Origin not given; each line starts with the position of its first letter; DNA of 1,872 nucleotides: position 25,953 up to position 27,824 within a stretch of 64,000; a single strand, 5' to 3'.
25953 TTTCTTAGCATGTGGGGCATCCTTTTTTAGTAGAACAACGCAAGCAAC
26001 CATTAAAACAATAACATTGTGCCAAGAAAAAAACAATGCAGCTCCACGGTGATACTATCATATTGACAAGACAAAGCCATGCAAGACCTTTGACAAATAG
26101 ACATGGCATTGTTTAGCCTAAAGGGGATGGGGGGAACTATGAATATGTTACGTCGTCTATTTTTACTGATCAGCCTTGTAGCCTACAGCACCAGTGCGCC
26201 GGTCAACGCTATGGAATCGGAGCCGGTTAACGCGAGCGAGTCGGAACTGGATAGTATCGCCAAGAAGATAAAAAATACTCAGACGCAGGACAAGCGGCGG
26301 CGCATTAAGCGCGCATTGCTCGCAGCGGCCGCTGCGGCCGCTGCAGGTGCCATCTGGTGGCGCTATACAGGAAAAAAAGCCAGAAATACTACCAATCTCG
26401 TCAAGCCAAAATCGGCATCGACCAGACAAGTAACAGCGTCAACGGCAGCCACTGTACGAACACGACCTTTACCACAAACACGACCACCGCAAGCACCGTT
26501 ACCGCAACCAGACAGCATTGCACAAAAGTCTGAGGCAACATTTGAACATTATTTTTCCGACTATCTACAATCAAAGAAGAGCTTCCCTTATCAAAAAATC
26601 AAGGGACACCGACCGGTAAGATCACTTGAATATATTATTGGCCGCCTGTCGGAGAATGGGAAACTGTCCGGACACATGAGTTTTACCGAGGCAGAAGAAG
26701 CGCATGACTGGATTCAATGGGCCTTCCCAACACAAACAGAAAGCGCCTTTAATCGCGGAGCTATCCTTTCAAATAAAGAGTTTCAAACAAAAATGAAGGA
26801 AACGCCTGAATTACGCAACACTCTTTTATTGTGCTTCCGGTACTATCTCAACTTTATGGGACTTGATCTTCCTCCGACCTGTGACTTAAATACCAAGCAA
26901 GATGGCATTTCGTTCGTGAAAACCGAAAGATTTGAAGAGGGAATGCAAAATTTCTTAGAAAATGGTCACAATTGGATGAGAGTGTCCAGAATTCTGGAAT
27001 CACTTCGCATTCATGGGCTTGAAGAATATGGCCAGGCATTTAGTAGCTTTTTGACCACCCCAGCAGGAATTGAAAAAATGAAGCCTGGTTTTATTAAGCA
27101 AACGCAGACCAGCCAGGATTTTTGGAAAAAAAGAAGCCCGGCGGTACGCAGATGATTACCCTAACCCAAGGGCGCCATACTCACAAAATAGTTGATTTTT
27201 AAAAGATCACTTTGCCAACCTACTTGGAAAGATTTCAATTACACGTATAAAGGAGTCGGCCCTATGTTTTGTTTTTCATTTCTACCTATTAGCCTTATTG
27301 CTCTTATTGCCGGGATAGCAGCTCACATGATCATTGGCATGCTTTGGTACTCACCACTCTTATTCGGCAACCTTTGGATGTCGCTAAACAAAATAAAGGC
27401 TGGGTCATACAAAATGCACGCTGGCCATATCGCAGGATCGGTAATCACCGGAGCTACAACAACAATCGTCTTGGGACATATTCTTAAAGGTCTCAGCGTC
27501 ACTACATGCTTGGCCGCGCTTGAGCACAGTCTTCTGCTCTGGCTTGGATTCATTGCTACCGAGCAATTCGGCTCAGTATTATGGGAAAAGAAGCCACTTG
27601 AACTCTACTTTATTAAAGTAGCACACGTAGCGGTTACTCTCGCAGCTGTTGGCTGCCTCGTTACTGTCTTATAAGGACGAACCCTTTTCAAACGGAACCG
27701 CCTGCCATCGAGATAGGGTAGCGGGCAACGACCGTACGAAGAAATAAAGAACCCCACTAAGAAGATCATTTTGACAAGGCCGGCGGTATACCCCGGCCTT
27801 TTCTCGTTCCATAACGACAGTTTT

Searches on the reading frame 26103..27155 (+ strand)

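Call 15: search_protein_families(library=pfam, proteins=[window:26103-27155:+], max_evalue=0.001)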
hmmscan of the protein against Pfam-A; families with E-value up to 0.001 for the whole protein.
window:26103-27155:+ (350 aa): 1 family
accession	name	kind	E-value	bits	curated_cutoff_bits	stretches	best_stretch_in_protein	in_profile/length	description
PF04664.18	OGFr_N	-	5.3e-15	55.9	22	1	193-328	35-162/208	Opioid growth factor receptor (OGFr) conserved region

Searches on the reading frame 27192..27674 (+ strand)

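Call 15: search_protein_families(library=pfam, proteins=[window:27192-27674:+], max_evalue=0.001)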
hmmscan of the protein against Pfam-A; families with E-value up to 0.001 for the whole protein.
window:27192-27674:+ (160 aa): 1 family
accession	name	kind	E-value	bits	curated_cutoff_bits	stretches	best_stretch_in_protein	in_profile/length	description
PF08570.15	DUF1761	-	1.7e-21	77.2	31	1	36-156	1-121/123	Protein of unknown function (DUF1761)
